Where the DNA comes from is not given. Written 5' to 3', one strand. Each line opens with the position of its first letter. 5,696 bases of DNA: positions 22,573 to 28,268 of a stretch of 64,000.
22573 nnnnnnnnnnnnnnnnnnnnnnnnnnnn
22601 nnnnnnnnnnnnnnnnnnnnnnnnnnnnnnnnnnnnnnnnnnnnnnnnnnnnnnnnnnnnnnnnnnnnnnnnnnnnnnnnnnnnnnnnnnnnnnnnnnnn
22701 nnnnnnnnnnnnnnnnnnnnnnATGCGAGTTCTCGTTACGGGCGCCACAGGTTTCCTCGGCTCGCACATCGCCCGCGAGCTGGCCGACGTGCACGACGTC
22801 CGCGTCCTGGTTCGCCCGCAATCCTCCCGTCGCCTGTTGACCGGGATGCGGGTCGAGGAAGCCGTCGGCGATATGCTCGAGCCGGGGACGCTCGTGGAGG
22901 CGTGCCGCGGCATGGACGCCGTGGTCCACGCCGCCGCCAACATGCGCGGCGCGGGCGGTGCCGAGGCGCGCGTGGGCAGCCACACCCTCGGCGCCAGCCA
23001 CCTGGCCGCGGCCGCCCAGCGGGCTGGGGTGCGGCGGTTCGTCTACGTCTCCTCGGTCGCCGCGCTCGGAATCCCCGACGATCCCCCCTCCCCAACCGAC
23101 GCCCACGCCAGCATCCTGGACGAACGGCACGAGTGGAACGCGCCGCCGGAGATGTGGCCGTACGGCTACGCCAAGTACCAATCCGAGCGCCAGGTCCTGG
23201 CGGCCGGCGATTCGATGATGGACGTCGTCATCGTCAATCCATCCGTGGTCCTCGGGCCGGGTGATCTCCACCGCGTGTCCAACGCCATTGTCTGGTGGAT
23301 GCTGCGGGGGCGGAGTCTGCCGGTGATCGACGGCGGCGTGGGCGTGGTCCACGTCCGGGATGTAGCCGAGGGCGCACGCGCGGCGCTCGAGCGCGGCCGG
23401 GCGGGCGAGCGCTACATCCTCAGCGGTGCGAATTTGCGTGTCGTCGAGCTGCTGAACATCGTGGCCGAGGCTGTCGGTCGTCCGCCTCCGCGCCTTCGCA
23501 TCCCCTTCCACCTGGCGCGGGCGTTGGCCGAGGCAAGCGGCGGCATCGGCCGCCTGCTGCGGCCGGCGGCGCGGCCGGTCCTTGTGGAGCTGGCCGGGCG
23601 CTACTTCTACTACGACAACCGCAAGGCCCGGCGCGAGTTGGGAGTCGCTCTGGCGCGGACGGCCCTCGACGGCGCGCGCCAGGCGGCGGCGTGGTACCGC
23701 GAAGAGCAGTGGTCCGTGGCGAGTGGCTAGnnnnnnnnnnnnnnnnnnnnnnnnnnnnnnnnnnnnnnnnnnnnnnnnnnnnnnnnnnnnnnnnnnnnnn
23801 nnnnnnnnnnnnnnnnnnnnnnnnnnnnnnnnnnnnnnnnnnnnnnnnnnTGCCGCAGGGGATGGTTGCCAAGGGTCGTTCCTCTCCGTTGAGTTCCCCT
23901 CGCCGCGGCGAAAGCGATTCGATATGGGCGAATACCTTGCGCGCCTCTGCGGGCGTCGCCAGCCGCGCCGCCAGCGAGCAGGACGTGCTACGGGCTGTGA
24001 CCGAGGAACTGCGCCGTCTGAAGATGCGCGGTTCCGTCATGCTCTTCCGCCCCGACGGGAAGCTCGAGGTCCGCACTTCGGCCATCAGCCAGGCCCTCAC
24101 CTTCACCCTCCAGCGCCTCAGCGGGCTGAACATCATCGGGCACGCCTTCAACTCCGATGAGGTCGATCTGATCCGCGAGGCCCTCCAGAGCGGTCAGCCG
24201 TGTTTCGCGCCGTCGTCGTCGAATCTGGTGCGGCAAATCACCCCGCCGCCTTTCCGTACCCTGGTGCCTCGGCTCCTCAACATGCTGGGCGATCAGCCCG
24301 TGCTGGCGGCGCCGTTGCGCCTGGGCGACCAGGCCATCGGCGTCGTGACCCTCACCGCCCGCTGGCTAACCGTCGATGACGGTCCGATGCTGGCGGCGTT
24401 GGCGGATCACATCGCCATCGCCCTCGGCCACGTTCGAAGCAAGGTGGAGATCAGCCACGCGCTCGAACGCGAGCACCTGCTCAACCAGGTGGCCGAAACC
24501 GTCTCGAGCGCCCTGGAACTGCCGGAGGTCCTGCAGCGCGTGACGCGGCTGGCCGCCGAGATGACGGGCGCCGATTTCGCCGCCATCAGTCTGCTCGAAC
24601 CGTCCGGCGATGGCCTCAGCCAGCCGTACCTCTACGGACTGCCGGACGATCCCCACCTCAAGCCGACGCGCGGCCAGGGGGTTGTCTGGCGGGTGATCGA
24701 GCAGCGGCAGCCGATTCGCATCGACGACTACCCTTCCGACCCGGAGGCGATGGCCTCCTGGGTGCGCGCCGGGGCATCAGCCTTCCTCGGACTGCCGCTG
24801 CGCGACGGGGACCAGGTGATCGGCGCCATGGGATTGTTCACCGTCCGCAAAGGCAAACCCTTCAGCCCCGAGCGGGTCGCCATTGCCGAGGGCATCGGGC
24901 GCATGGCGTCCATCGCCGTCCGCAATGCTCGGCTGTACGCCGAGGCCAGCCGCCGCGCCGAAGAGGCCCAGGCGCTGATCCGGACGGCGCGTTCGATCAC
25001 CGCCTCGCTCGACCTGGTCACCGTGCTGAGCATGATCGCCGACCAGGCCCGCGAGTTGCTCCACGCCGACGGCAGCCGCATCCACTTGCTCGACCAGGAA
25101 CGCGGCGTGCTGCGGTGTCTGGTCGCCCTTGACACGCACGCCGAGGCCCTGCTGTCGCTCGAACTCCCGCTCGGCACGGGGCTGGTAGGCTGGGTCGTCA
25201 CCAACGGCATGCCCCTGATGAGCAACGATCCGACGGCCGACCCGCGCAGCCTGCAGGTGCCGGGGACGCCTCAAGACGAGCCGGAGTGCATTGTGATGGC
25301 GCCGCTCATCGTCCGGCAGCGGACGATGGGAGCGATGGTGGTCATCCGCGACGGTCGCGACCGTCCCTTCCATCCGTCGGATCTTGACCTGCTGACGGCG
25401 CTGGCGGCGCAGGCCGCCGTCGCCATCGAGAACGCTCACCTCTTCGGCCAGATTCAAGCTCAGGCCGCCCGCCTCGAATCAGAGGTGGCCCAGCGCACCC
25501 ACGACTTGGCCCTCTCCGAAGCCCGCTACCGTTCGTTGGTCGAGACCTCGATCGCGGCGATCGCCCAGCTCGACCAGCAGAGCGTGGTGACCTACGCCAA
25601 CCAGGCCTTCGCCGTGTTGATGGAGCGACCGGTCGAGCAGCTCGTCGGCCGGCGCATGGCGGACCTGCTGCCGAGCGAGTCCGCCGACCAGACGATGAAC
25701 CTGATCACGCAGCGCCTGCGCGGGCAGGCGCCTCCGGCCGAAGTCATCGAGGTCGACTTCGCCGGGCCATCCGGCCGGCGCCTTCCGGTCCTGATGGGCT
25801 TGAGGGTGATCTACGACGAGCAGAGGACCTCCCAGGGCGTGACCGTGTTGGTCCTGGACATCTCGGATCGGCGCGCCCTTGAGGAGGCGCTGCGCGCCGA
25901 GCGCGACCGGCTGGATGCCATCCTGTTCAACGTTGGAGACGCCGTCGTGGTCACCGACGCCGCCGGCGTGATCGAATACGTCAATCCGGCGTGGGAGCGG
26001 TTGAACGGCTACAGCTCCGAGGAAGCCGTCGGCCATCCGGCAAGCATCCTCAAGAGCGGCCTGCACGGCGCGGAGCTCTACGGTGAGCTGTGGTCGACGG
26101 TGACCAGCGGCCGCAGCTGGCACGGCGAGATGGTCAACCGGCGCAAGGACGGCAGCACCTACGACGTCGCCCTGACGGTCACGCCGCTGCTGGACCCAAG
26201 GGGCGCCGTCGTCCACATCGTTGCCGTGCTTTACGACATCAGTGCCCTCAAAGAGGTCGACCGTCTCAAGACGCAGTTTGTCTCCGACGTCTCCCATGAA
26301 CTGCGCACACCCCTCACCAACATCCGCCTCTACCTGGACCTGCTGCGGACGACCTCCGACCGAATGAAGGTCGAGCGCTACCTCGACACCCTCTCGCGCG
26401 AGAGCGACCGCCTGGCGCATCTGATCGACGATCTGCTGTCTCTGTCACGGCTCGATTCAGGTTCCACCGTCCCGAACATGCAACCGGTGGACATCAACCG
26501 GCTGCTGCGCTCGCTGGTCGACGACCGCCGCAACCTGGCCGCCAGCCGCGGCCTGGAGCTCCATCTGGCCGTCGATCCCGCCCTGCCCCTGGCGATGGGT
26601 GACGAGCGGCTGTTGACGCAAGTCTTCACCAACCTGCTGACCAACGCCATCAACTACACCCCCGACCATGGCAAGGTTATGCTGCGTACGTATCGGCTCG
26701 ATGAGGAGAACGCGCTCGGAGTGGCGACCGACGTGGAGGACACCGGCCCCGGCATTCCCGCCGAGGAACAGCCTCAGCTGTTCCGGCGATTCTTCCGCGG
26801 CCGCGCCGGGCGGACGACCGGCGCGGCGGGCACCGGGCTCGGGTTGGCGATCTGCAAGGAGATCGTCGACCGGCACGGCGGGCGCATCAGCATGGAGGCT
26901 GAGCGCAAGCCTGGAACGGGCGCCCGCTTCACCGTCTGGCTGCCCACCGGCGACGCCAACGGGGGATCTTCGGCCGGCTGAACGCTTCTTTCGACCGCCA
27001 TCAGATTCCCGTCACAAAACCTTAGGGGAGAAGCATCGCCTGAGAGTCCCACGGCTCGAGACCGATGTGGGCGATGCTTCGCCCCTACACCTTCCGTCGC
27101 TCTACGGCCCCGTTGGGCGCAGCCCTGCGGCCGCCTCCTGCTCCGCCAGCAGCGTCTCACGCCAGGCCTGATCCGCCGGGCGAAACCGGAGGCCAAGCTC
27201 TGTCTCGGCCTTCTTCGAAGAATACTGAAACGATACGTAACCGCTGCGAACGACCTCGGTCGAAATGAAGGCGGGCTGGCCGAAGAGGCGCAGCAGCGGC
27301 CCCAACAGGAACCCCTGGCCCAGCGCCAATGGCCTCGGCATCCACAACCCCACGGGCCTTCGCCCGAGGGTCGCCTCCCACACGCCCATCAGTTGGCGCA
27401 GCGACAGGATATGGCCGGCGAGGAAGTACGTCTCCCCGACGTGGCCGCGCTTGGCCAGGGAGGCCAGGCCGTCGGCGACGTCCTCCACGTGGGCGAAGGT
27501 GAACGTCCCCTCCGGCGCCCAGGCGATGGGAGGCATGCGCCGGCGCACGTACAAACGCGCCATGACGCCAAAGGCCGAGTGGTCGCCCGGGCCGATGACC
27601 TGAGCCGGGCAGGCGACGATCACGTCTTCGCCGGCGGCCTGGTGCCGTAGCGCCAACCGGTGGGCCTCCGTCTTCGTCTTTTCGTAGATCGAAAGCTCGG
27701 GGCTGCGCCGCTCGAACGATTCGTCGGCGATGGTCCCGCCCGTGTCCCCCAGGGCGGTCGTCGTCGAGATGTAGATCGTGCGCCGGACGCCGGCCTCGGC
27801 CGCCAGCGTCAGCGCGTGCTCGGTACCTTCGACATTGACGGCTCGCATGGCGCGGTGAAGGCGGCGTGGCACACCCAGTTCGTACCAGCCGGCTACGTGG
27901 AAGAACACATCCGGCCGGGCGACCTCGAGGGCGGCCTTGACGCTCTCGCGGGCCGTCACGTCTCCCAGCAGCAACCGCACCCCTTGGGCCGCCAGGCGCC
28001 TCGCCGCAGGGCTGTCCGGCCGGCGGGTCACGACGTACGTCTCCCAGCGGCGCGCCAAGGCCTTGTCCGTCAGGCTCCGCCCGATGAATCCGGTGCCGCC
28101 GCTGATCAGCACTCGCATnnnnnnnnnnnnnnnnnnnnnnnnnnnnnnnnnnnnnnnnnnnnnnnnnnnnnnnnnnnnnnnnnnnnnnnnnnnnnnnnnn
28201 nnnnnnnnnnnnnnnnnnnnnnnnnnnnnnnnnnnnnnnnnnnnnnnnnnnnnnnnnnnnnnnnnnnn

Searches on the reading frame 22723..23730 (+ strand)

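Call 54: search_protein_families(library=pfam, proteins=[window:22723-23730:+], max_evalue=0.00001)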
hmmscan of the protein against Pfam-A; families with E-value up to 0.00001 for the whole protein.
window:22723-23730:+ (335 aa): 7 families
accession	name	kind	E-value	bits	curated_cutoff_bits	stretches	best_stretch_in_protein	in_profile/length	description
PF01370.27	Epimerase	-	8.9e-31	107.6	20.9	1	3-231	1-237/240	NAD dependent epimerase/dehydratase family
PF13460.12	NAD_binding_10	-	1.5e-19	71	27.2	1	7-175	1-145/184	NAD(P)H-binding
PF01073.25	3Beta_HSD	-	4.1e-16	59.3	22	1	4-183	1-188/280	3-beta hydroxysteroid dehydrogenase/isomerase family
PF07993.18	NAD_binding_4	-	1.7e-15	57.3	20.1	1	55-178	80-209/258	Male sterility protein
PF05368.20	NmrA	-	1.4e-11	45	27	1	2-111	4-107/298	NmrA-like family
PF04321.23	RmlD_sub_bind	-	7.1e-07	29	27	1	1-222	1-197/287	RmlD substrate binding domain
PF16363.11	GDP_Man_Dehyd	-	7.2e-07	29.4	27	1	4-253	1-268/332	GDP-mannose 4,6 dehydratase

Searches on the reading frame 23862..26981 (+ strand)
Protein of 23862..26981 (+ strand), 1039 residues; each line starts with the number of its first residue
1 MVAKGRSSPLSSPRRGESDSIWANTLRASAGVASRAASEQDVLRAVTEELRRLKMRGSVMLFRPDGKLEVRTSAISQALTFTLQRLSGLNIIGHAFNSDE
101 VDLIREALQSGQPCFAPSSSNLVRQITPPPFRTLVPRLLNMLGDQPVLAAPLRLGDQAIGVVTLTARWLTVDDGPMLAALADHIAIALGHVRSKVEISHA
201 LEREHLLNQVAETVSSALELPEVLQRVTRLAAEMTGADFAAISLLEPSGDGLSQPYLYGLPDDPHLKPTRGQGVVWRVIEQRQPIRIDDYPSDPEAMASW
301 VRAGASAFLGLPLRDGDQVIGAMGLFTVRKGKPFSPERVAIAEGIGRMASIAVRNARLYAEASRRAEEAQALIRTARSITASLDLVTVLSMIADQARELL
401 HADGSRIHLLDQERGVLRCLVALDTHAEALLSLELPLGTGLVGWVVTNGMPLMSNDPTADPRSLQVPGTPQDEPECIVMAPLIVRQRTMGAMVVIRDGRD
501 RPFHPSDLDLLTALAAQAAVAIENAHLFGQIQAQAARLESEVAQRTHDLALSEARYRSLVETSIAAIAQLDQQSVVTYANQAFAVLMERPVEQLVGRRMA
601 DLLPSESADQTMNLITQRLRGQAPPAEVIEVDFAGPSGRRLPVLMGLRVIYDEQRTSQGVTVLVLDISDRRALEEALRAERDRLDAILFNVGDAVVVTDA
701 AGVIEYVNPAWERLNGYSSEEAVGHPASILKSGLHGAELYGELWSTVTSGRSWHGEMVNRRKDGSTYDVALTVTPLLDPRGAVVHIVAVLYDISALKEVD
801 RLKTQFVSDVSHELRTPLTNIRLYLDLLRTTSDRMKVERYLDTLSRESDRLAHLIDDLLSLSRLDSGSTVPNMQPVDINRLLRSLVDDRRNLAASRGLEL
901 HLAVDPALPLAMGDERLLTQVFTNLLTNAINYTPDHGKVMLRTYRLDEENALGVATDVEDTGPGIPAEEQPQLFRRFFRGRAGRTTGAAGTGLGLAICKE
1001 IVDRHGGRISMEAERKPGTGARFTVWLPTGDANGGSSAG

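Call 54: search_protein_families(library=pfam, proteins=[window:23862-26981:+], max_evalue=0.00001)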
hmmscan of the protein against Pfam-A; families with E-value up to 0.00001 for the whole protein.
window:23862-26981:+ (1039 aa): 10 families
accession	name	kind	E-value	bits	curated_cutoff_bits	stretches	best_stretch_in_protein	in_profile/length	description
PF13185.12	GAF_2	-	3.1e-50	170.4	28.6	3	218-353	2-135/136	GAF domain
PF01590.32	GAF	-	3.1e-44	151.2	22.4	3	384-522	1-133/133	GAF domain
PF08448.16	PAS_4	-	5.6e-31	107.5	23.1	2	561-672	2-110/110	PAS fold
PF00989.32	PAS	-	1.2e-30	106.2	22.6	2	683-793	2-113/113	PAS fold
PF13492.12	GAF_3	-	1.7e-30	106.5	27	2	388-524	5-129/129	GAF domain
PF02518.31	HATPase_c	-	6.8e-29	101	26.4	1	913-1029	1-109/111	Histidine kinase-, DNA gyrase B-, and HSP90-like ATPase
PF13426.13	PAS_9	-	3.7e-28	98.2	27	2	693-794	2-102/103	PAS domain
PF00512.31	HisKA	-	4e-21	75.3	26.9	1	803-867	2-66/66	His Kinase A (phospho-acceptor) domain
PF13188.13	PAS_8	-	5.6e-11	42.4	21.8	0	554-605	1-53/65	PAS domain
PF08447.18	PAS_3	-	1.4e-09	38.5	25.6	1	705-789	2-88/89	PAS fold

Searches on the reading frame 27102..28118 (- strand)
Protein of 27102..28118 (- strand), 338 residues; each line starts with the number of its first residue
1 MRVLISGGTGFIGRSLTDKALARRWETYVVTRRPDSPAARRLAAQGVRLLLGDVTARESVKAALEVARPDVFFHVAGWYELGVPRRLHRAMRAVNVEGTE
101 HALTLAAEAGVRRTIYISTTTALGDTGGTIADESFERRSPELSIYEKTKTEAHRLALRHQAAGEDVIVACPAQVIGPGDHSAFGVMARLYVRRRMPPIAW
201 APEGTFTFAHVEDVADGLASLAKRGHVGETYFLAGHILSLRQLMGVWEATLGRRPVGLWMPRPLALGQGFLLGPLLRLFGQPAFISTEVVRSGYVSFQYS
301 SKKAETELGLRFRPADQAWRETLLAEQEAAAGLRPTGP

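Call 54: search_protein_families(library=pfam, proteins=[window:27102-28118:-], max_evalue=0.00001)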
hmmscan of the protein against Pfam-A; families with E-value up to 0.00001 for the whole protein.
window:27102-28118:- (338 aa): 8 families
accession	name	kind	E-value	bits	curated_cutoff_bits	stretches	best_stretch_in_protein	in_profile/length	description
PF01370.27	Epimerase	-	6.3e-28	98.2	20.9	1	3-231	1-237/240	NAD dependent epimerase/dehydratase family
PF01073.25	3Beta_HSD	-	1.1e-17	64.4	22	1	4-216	1-223/280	3-beta hydroxysteroid dehydrogenase/isomerase family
PF13460.12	NAD_binding_10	-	1.8e-11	44.6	27.2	1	7-129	1-108/184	NAD(P)H-binding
PF04321.23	RmlD_sub_bind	-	1.9e-11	44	27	1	1-231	1-210/287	RmlD substrate binding domain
PF05368.20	NmrA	-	2.2e-11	44.3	27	1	2-125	4-113/298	NmrA-like family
PF16363.11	GDP_Man_Dehyd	-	3e-11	43.8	27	1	4-160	1-168/332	GDP-mannose 4,6 dehydratase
PF07993.18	NAD_binding_4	-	5.7e-10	39.2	20.1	1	67-189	87-219/258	Male sterility protein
PF02719.21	Polysacc_synt_2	-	7.1e-10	39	20.2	1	3-123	1-132/293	Polysaccharide biosynthesis protein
